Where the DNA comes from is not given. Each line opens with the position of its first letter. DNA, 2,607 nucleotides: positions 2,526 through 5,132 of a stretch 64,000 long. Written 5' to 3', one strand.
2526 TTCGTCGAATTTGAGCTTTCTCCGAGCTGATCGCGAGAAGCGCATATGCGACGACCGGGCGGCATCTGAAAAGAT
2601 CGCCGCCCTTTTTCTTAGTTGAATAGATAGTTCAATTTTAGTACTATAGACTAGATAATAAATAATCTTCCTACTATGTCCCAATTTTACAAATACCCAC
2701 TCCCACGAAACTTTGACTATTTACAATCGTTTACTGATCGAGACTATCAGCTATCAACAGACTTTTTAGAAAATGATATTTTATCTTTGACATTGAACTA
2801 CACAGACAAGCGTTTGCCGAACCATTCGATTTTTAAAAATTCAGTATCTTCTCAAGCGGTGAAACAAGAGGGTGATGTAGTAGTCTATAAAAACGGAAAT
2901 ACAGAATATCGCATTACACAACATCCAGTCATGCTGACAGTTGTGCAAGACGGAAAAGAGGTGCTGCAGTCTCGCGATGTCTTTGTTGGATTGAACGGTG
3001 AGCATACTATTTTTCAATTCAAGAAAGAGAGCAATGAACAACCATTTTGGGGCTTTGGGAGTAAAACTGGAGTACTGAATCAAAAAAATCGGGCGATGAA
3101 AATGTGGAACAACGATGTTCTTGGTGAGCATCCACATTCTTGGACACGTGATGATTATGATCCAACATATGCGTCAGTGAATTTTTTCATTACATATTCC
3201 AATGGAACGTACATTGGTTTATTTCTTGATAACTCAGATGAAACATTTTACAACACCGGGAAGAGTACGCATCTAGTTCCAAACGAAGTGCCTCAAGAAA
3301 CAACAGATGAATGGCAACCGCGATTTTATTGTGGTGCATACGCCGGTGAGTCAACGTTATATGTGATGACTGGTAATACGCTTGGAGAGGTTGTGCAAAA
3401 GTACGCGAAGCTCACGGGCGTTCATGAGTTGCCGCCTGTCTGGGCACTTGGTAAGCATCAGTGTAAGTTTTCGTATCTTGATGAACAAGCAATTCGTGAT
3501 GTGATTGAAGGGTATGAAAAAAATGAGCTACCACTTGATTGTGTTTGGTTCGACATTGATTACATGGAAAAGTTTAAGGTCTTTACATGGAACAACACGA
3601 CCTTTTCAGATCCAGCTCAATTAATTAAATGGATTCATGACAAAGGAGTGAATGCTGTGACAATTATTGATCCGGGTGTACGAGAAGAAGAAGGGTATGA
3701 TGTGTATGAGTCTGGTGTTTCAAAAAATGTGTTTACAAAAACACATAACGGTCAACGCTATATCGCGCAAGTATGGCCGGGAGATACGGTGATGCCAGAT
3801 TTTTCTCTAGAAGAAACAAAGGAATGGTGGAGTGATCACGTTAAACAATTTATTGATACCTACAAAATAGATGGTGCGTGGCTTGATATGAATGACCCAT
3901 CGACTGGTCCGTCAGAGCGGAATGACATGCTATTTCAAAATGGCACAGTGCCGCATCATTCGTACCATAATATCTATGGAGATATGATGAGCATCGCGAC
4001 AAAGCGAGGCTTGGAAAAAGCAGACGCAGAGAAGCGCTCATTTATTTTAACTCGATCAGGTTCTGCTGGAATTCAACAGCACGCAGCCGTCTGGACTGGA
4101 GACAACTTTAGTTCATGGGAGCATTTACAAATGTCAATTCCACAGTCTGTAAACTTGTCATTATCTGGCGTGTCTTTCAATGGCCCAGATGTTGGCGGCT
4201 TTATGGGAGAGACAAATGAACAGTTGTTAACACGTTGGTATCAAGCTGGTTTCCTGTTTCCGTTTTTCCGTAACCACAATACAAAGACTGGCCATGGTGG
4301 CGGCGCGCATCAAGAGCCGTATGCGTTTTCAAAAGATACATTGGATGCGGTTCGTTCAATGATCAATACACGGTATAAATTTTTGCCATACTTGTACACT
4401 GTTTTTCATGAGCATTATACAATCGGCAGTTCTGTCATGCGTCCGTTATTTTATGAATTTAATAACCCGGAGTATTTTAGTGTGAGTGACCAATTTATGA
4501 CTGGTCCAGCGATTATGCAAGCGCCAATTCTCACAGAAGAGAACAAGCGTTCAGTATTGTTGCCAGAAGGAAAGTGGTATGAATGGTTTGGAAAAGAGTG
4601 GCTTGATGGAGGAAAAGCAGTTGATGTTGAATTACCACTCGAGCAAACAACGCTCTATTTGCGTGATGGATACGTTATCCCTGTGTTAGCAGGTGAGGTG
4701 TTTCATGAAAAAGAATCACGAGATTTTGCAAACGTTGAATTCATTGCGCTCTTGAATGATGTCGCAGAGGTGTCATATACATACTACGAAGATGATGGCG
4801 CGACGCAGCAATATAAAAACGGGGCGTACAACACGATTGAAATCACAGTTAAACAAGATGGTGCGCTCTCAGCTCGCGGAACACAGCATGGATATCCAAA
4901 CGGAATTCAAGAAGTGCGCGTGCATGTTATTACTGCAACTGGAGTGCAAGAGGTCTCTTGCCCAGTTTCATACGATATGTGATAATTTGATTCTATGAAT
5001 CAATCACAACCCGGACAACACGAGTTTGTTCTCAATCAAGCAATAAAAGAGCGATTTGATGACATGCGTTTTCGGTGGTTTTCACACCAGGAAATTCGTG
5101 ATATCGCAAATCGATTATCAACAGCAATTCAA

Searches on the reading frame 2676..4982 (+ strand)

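Call 63: search_protein_families(library=ncbifam, proteins=[window:2676-4982:+], max_evalue=1e-10)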
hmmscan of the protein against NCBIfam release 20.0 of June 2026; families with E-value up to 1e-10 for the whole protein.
window:2676-4982:+ (768 aa): 3 families
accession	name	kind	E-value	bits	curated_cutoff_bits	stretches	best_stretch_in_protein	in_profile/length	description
NF040948.1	alpha_gluc_MalA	equivalog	3.8e-139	464.8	800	1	106-673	46-611/627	alpha-glucosidase MalA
NF007940.0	PRK10658.1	equivalog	6.7e-70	236.4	606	1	44-729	76-728/771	alpha-xylosidase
NF007746.0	PRK10426.1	equivalog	2.1e-36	125.6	553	1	124-665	130-667/683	alpha-glucosidase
